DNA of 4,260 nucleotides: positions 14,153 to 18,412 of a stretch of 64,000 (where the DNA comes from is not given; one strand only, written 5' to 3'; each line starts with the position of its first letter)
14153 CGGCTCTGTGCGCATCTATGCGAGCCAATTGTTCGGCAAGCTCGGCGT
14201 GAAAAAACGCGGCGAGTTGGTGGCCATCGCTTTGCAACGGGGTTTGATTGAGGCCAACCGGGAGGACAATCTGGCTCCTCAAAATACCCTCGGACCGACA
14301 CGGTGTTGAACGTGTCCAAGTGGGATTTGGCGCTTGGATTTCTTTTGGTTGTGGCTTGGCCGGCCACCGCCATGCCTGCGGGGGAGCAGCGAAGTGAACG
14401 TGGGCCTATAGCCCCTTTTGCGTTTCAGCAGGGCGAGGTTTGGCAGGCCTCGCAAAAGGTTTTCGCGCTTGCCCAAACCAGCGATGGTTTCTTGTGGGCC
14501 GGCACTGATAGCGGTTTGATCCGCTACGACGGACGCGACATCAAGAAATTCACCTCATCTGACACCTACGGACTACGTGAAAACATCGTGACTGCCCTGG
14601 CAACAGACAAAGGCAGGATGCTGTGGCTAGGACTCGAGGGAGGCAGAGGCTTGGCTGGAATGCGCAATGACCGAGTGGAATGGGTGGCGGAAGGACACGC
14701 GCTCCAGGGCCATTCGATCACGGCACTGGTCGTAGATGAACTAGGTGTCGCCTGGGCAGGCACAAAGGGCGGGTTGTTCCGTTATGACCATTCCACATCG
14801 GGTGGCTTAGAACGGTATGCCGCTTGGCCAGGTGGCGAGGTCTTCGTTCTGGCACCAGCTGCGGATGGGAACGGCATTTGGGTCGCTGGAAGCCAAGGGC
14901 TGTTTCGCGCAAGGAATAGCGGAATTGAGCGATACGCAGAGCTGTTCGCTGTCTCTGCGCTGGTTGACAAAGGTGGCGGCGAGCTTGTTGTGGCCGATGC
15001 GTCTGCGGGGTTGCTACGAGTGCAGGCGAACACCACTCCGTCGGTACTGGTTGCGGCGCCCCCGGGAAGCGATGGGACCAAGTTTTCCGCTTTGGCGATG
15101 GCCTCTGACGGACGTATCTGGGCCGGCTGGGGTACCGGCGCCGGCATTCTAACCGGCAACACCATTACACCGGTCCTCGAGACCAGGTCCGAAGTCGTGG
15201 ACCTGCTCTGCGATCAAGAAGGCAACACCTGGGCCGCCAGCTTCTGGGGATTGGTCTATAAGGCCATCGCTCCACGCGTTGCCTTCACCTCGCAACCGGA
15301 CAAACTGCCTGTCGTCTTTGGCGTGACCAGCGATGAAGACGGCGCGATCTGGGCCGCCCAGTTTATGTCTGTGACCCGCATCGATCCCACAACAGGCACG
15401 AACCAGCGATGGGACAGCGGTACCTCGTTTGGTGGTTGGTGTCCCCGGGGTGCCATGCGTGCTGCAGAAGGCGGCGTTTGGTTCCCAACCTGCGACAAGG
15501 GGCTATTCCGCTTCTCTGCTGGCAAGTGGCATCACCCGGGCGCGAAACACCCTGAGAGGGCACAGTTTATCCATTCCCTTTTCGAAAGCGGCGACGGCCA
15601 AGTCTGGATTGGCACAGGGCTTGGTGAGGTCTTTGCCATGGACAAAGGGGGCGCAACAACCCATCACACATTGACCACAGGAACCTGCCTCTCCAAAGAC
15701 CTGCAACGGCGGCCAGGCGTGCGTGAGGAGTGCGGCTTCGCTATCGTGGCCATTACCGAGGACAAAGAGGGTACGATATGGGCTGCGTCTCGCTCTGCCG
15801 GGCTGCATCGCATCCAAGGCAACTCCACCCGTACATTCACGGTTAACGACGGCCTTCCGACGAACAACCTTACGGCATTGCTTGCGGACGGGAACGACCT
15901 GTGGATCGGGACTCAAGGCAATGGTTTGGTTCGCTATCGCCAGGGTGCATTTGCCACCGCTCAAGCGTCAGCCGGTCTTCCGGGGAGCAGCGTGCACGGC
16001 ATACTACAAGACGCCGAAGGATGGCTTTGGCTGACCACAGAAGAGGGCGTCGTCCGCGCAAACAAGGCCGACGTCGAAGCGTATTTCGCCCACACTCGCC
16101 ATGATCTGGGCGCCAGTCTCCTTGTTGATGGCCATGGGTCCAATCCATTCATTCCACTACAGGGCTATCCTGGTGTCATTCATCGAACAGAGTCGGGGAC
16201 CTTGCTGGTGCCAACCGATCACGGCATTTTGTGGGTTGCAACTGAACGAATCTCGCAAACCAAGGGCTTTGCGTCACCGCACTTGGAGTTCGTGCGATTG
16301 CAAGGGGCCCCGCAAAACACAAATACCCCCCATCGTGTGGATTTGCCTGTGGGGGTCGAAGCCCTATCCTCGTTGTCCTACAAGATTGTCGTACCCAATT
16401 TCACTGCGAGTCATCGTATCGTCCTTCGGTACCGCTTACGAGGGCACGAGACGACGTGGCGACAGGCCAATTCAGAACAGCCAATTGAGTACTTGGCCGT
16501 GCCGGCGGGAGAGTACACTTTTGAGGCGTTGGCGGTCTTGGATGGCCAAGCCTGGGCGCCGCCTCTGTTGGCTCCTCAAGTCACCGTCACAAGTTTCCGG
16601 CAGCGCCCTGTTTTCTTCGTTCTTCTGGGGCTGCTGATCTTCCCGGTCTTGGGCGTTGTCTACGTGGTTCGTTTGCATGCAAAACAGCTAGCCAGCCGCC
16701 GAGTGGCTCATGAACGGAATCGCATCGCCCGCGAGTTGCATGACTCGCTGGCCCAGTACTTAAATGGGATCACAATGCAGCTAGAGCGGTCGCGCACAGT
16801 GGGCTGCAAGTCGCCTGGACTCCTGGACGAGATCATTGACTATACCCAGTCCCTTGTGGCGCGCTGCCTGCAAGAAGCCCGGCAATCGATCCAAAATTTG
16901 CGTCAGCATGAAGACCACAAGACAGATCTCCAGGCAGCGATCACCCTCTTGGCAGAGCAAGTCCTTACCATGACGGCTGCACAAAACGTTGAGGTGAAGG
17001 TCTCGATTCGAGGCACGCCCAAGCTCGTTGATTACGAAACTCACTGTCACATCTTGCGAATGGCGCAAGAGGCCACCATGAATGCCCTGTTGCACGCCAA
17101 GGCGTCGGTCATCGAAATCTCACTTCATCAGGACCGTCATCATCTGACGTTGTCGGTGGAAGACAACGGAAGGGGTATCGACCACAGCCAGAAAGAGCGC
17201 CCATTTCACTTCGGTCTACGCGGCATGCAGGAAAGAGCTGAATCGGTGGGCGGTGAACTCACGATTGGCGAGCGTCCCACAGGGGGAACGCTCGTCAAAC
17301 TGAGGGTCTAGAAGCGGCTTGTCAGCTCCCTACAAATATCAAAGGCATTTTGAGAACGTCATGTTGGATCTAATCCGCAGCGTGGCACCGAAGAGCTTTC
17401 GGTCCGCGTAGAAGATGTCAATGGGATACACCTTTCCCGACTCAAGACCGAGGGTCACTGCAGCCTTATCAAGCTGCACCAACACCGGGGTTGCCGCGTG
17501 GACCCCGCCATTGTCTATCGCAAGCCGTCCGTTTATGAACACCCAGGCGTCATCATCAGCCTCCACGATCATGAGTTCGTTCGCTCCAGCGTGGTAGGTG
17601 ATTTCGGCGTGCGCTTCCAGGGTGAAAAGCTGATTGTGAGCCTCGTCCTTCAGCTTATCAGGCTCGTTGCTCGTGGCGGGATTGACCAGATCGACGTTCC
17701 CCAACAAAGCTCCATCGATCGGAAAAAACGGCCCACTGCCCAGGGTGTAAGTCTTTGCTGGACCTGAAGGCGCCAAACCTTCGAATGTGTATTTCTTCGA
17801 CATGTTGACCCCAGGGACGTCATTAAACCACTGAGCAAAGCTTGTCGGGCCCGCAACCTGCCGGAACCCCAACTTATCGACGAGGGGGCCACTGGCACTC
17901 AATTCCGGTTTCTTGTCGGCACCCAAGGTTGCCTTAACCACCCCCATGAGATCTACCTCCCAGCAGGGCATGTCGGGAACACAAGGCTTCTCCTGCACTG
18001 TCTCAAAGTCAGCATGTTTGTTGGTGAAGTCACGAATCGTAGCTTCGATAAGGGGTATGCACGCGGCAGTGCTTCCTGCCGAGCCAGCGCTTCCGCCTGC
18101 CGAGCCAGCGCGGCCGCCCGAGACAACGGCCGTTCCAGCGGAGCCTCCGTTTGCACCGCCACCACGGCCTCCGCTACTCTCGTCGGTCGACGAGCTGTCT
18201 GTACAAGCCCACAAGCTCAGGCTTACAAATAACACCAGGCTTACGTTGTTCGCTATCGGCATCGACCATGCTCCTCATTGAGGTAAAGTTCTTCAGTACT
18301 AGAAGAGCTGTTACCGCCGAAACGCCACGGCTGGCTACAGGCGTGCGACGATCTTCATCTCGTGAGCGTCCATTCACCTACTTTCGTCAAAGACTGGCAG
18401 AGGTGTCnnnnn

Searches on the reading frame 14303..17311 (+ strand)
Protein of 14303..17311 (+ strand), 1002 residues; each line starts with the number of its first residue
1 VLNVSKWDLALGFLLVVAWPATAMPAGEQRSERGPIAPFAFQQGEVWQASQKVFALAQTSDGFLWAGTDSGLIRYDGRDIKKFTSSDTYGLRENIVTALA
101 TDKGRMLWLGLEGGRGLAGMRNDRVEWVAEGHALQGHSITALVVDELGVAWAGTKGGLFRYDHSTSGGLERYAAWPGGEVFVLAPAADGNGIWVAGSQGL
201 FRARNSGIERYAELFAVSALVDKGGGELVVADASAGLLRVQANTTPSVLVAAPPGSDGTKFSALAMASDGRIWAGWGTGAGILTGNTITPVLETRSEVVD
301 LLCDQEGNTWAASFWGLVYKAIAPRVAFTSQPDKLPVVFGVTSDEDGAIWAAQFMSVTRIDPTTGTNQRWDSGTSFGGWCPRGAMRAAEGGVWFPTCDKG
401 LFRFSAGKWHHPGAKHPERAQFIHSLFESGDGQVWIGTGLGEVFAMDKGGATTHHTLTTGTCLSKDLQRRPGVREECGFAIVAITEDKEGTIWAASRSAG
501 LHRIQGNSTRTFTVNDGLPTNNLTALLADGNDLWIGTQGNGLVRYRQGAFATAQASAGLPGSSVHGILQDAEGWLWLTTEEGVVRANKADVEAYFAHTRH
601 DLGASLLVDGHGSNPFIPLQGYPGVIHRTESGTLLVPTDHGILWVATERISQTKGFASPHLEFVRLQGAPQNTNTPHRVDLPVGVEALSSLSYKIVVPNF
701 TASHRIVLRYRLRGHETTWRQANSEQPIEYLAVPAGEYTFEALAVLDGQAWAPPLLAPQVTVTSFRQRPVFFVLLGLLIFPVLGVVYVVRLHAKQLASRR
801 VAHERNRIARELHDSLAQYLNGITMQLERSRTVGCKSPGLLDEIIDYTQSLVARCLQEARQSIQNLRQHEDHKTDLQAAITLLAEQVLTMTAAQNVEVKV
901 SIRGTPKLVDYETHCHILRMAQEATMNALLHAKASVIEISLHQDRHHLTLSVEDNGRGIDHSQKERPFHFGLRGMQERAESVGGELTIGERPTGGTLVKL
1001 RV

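Call 9: search_protein_families(library=pfam, proteins=[window:14303-17311:+], max_evalue=0.01)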
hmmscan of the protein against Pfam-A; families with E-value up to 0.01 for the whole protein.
window:14303-17311:+ (1002 aa): 7 families
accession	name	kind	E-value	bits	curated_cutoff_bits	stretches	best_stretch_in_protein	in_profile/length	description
PF07494.17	Reg_prop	-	1.6e-31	104.7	20.4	1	558-580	1-23/24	Two component regulator propeller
PF07730.19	HisKA_3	-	1.9e-16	60.8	24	1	804-869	1-66/68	Histidine kinase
PF02518.31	HATPase_c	-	2.5e-11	44.4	26.4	1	917-1001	6-106/111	Histidine kinase-, DNA gyrase B-, and HSP90-like ATPase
PF08450.18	SGL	-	3.1e-05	24.1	26.3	0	216-275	42-102/246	SMP-30/Gluconolactonase/LRE-like region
PF07495.19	Y_Y_Y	-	0.0012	19.1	26.6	1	700-751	2-53/65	Y_Y_Y domain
PF13581.12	HATPase_c_2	-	0.0037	17.7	27.4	0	920-967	35-87/127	Histidine kinase-like ATPase domain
PF13589.12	HATPase_c_3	-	0.0062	17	25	0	930-971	15-57/137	Histidine kinase-, DNA gyrase B-, and HSP90-like ATPase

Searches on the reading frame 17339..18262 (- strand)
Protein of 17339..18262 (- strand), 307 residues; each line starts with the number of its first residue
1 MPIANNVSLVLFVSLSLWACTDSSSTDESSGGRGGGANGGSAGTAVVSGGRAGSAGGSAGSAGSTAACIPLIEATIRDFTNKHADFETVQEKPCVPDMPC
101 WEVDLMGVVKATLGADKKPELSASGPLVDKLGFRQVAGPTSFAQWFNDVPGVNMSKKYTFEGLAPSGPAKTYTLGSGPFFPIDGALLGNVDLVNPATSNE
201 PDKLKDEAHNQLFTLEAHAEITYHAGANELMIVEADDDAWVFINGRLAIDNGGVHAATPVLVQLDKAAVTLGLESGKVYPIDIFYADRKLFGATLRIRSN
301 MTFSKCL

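Call 9: search_protein_families(library=pfam, proteins=[window:17339-18262:-], max_evalue=0.01)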
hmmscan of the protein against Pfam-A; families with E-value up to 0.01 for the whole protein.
window:17339-18262:- (307 aa): 1 family
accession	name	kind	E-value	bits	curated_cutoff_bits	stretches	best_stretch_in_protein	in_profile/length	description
PF07691.17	PA14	-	1.2e-09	38.6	24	1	205-289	38-122/147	PA14 domain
